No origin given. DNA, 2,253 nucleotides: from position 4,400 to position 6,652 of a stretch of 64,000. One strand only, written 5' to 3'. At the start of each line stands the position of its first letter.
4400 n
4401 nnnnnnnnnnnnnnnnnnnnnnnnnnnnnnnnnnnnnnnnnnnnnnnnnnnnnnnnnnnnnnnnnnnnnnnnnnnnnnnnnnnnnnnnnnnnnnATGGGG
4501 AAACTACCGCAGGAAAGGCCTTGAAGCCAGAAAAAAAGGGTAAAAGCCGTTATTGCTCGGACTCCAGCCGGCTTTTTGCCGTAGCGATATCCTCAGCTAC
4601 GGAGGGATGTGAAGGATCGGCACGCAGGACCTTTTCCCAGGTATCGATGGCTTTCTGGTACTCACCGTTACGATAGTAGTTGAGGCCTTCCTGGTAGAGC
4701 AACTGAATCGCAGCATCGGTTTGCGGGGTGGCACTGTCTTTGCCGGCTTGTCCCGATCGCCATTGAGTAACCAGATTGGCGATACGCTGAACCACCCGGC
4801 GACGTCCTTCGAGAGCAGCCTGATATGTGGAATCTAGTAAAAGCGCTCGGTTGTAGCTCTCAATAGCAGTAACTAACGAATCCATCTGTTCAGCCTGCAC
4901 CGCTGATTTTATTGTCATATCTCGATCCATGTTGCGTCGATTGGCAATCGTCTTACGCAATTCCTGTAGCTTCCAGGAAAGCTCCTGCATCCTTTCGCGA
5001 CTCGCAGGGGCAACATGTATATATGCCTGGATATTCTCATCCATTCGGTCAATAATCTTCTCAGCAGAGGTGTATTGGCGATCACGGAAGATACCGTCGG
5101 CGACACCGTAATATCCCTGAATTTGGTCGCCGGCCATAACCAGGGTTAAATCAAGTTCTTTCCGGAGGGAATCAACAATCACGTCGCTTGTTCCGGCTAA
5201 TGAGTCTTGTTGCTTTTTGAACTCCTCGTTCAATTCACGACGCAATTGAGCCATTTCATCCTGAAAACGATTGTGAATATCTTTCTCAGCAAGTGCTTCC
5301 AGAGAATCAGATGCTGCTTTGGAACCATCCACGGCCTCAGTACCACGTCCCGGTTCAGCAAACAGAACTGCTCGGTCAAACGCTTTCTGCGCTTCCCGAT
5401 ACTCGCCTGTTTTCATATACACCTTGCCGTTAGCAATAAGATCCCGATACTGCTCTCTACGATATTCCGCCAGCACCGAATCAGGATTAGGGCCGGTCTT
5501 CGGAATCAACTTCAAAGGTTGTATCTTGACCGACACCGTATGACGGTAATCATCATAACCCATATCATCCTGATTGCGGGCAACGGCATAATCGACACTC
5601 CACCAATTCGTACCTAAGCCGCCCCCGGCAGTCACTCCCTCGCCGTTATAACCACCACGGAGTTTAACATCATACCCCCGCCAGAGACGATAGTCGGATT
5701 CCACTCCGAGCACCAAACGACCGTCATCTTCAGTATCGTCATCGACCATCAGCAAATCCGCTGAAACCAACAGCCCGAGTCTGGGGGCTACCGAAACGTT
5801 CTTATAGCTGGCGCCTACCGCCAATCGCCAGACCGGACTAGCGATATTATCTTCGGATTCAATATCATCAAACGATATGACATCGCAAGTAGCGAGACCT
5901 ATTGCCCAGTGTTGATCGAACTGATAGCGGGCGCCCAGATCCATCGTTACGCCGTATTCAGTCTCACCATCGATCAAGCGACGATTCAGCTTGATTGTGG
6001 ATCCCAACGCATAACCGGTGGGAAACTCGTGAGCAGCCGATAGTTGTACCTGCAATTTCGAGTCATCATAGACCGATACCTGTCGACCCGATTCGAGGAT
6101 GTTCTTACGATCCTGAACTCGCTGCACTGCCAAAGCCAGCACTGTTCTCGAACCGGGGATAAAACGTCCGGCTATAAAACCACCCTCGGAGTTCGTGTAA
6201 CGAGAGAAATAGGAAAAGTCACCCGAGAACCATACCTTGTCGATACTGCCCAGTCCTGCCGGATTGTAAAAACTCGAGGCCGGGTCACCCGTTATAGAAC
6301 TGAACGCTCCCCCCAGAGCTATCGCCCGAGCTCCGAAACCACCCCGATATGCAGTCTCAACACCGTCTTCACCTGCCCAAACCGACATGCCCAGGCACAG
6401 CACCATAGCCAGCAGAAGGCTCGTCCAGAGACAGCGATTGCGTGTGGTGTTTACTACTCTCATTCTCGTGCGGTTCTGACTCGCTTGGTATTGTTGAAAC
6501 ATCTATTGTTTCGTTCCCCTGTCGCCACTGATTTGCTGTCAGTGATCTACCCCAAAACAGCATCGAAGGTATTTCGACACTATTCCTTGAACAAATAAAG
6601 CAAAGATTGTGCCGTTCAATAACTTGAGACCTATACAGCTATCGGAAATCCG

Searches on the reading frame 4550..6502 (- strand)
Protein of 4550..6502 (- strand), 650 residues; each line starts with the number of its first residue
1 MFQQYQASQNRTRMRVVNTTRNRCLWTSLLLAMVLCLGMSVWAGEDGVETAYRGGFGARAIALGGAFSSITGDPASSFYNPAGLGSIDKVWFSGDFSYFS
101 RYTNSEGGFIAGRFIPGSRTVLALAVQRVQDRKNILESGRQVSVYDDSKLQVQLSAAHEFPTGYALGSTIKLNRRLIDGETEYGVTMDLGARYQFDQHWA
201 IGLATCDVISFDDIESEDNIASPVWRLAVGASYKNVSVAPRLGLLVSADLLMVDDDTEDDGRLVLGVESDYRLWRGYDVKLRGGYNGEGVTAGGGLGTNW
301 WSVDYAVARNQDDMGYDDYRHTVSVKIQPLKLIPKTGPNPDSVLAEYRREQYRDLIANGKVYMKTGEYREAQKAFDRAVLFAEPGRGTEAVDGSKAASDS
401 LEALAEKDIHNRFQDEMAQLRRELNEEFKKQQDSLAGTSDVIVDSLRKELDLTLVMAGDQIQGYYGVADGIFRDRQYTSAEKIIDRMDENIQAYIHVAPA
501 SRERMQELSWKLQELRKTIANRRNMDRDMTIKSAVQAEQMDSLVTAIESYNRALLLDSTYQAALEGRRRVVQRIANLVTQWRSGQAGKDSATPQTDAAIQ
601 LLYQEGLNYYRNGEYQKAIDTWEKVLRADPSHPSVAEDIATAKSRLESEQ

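Call 9: search_protein_families(library=pfam, proteins=[window:4550-6502:-], max_evalue=0.05)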
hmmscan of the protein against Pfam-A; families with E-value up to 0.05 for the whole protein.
window:4550-6502:- (650 aa): 14 families
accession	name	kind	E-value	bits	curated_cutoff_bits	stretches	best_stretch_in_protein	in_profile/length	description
PF07719.23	TPR_2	-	1.5e-13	50.2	27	2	601-632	3-34/34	Tetratricopeptide repeat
PF00515.34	TPR_1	-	1.8e-11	43.8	27.8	1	601-632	3-34/34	Tetratricopeptide repeat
PF13414.12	TPR_11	-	1.7e-07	31.2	26.8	1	606-634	1-29/42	TPR repeat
PF13181.12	TPR_8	-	3e-07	30.5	25.7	0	600-632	2-34/34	Tetratricopeptide repeat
PF13432.12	TPR_16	-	4.2e-07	30.7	32.7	1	603-636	1-34/65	Tetratricopeptide repeat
PF13428.12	TPR_14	-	7.2e-06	26.6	23.5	1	602-639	4-41/44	Tetratricopeptide repeat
PF13174.12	TPR_6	-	5.5e-05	24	26.3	1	602-631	3-32/33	Tetratricopeptide repeat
PF13424.12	TPR_12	-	6.9e-05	23.4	30.1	0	601-630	5-39/77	Tetratricopeptide repeat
PF14853.12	Fis1_TPR_C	-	0.001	19.7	25.3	0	601-631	3-33/53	Fis1 C-terminal tetratricopeptide repeat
PF12895.13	ANAPC3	-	0.0011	19.6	27.2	0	592-634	19-57/82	Anaphase-promoting complex, cyclosome, subunit 3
PF13176.12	TPR_7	-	0.0011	19.4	27.9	0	359-378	6-27/36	Tetratricopeptide repeat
PF23914.1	TPR_CcmH_CycH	-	0.0015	18.8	42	0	540-628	63-150/158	Cytochrome c-type biogenesis protein H TPR domain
PF00038.26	Filament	-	0.029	14.4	40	0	412-549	128-270/313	Intermediate filament protein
PF18990.6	DUF5723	-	0.03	14.4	26.8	0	149-207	180-236/376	Family of unknown function (DUF5723)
